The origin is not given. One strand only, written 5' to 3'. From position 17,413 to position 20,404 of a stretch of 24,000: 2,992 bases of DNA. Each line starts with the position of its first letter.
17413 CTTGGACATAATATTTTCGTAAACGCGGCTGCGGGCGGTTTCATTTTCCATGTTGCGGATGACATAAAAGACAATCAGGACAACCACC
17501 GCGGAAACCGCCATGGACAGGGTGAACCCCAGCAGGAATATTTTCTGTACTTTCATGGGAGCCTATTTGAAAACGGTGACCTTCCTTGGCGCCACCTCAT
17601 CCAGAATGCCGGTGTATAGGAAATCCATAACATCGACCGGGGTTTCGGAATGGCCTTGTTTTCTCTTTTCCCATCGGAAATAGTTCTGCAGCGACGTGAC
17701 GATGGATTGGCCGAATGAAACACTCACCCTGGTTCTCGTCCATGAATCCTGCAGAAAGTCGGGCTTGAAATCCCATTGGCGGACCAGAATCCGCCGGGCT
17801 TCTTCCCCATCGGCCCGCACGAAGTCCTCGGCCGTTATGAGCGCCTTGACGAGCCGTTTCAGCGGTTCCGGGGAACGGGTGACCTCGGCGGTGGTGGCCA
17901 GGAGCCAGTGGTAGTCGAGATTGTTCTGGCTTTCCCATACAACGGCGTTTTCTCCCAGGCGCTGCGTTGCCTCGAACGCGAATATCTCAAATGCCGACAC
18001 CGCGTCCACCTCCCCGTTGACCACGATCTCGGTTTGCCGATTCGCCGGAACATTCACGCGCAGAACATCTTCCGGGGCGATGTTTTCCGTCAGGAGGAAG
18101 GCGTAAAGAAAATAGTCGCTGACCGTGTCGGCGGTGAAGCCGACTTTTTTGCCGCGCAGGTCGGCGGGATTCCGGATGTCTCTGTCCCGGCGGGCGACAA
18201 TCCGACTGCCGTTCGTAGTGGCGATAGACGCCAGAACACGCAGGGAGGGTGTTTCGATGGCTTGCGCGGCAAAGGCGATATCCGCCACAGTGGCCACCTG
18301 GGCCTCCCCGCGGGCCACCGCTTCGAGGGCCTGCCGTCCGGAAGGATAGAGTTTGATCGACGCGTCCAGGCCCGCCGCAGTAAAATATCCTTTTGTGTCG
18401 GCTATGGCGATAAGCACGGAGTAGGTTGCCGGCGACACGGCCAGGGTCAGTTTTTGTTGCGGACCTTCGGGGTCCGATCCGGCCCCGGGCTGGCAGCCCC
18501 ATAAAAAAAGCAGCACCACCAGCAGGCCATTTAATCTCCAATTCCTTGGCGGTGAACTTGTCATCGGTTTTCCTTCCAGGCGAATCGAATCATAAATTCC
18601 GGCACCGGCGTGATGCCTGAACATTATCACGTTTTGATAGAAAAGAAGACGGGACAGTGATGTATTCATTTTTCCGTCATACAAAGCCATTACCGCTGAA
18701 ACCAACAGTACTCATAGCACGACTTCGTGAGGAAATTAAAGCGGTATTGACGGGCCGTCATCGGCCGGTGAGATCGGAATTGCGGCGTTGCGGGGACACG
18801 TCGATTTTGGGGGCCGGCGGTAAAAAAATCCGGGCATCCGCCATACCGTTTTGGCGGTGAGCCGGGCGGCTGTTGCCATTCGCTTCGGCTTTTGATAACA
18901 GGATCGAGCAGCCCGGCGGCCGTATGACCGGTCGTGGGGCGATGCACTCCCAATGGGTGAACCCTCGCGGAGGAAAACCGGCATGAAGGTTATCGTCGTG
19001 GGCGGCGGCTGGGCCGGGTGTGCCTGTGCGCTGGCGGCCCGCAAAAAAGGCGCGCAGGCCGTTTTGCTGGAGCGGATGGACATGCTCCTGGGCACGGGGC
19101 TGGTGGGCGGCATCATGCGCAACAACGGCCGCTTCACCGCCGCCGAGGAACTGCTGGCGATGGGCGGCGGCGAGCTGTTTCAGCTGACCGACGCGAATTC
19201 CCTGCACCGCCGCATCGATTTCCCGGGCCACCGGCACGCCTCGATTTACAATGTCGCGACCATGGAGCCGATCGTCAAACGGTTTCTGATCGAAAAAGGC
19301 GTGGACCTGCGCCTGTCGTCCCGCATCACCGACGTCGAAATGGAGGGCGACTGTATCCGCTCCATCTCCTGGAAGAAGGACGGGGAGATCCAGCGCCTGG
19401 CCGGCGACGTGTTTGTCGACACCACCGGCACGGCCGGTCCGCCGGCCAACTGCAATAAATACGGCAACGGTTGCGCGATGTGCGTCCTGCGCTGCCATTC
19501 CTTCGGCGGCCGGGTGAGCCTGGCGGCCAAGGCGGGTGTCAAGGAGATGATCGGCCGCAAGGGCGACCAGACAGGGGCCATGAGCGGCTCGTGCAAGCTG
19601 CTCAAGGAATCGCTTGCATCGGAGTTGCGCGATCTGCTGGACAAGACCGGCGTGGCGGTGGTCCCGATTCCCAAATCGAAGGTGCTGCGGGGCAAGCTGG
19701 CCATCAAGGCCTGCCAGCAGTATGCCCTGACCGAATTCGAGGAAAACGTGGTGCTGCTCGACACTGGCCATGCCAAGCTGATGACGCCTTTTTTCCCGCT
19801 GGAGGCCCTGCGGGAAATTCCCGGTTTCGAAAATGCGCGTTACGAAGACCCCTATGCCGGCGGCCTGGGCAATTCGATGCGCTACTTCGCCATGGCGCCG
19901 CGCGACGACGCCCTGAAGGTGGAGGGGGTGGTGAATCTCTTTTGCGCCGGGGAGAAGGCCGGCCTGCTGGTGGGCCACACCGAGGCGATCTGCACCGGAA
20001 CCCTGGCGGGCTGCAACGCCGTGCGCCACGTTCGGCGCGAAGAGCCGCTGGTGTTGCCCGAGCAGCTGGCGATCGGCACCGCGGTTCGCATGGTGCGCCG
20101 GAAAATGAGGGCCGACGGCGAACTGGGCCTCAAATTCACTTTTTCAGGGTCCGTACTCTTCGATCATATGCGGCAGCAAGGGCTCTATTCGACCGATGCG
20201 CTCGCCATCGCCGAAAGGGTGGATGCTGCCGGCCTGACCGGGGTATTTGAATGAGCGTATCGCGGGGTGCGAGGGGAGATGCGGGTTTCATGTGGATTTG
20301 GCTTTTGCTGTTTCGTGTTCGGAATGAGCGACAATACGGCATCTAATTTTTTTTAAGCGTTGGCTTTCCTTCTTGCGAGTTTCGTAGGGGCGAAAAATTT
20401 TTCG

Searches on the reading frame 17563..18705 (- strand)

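Call 35: search_protein_families(library=pfam, proteins=[window:17563-18705:-], max_evalue=0.0001)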
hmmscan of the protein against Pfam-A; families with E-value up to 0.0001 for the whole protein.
window:17563-18705:- (380 aa): 3 families
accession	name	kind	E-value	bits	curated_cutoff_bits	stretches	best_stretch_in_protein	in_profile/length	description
PF09084.16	NMT1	-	5.5e-26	92.3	20.5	1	96-303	4-216/216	NMT1/THI5 like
PF13379.11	NMT1_2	-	1.4e-13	51.6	24.7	1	82-304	4-244/252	NMT1-like family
PF12974.12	Phosphonate-bd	-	3.4e-10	40.1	27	1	112-294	28-217/242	ABC transporter, phosphonate, periplasmic substrate-binding protein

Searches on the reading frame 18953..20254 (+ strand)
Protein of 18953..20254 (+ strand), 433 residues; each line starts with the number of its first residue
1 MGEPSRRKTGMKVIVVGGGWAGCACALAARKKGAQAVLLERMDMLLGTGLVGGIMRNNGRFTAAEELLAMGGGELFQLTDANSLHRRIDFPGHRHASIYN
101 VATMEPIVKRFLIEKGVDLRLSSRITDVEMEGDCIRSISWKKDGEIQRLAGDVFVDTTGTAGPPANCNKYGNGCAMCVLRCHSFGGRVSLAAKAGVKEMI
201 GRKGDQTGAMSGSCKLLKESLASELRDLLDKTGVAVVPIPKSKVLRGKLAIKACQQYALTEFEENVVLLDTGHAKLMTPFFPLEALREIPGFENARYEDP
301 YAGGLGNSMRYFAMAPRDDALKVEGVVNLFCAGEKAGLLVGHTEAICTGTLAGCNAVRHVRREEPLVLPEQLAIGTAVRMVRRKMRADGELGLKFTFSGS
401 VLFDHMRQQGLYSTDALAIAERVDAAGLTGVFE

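Call 35: search_protein_families(library=pfam, proteins=[window:18953-20254:+], max_evalue=0.0001)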
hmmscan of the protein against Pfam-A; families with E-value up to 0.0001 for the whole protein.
window:18953-20254:+ (433 aa): 6 families
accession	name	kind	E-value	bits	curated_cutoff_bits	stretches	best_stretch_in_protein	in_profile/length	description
PF01134.28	GIDA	-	7.5e-32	111.3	22.1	2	12-233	1-213/391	Glucose inhibited division protein A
PF12831.13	FAD_oxidored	-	7.4e-18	65.5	27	1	13-161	2-147/416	FAD dependent oxidoreductase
PF07992.20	Pyr_redox_2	-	9.9e-09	35.5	26.1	1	12-46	2-178/291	Pyridine nucleotide-disulphide oxidoreductase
PF00070.33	Pyr_redox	-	1.7e-07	32.1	22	0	12-46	1-35/82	Pyridine nucleotide-disulphide oxidoreductase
PF00890.30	FAD_binding_2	-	1.2e-06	28.5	20.4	0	13-43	2-32/414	FAD binding domain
PF01266.30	DAO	-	6e-06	26.5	27.9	1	12-103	1-94/353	FAD dependent oxidoreductase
